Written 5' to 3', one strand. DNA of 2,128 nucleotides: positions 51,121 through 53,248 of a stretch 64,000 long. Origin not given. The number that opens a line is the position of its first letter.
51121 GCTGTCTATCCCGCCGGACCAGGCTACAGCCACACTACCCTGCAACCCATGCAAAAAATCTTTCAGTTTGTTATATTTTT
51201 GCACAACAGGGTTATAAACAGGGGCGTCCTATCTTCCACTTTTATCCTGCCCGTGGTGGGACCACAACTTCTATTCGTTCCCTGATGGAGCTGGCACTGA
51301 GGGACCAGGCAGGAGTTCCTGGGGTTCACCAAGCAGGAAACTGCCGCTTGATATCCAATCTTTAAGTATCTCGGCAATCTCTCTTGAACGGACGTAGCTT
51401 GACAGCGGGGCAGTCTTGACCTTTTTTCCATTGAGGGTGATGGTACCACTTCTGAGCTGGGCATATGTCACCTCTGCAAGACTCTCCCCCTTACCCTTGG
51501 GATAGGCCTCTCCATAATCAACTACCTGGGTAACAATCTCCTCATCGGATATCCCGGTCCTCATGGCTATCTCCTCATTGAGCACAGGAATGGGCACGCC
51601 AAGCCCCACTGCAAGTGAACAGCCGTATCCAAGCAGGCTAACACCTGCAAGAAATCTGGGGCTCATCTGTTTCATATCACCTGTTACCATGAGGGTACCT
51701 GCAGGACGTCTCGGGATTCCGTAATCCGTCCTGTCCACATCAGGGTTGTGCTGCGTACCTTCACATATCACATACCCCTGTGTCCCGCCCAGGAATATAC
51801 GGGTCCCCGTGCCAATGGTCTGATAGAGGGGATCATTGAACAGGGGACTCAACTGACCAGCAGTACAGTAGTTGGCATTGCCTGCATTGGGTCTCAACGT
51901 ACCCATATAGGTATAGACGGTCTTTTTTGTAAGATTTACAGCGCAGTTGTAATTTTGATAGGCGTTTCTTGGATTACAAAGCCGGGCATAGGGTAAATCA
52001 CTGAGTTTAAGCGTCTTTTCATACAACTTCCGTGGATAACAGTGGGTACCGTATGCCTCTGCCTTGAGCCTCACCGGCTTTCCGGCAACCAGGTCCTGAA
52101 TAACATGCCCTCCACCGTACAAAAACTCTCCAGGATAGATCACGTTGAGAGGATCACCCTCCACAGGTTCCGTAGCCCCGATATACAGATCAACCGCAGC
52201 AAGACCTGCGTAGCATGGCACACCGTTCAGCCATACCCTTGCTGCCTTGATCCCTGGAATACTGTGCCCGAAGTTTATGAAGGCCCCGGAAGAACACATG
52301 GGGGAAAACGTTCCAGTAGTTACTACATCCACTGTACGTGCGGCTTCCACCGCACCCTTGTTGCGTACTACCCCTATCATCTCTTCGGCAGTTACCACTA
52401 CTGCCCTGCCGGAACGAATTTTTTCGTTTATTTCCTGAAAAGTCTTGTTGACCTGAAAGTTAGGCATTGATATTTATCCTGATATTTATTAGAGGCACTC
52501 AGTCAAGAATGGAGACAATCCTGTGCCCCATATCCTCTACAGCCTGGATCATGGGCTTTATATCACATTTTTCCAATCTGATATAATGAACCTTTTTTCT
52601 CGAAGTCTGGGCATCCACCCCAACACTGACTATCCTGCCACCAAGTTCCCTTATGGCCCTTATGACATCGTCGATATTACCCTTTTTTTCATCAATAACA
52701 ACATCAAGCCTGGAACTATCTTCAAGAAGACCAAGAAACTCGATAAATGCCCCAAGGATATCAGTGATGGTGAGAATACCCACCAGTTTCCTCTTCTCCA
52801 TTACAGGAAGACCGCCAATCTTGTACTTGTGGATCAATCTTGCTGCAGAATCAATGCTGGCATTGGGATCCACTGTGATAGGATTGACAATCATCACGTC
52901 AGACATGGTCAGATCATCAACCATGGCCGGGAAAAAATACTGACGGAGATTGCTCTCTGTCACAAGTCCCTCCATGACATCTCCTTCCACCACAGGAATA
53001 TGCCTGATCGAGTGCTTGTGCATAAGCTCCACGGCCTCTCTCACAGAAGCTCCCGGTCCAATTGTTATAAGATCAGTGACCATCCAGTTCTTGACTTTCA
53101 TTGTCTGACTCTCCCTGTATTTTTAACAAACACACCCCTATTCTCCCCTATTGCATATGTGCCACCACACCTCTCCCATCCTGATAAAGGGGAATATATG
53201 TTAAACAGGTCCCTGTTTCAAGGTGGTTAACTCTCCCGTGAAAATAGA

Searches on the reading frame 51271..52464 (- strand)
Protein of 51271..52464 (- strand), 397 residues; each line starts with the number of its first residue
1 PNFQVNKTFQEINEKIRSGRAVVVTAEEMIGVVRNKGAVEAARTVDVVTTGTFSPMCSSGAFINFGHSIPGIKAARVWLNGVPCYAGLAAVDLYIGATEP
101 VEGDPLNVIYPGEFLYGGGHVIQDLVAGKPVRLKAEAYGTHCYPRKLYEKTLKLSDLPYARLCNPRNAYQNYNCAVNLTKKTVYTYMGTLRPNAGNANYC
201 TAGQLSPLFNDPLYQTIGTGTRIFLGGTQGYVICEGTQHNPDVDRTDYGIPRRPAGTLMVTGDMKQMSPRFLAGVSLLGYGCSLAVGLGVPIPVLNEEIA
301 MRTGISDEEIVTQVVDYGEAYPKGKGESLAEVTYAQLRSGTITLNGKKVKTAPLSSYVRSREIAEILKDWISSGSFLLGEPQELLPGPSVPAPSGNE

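Call 74: search_protein_families(library=pfam, proteins=[window:51271-52464:-], max_evalue=0.00001)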
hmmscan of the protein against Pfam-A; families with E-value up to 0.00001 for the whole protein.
window:51271-52464:- (397 aa): 1 family
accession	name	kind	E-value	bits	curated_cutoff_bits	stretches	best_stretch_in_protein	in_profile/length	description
PF01837.22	HcyBio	-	2.1e-157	524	26.2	1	21-378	1-349/349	Homocysteine biosynthesis enzyme, sulfur-incorporation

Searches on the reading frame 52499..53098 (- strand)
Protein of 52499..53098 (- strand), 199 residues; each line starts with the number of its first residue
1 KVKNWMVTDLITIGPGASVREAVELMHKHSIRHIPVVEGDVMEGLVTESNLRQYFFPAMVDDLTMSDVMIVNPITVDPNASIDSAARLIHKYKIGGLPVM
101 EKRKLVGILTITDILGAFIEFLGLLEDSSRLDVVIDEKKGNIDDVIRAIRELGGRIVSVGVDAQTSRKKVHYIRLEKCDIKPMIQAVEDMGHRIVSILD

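Call 74: search_protein_families(library=pfam, proteins=[window:52499-53098:-], max_evalue=0.00001)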
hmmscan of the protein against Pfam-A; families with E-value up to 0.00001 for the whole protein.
window:52499-53098:- (199 aa): 1 family
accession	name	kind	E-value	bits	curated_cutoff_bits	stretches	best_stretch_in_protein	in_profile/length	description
PF00571.33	CBS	-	2.2e-28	98.8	24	2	66-118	2-55/57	CBS domain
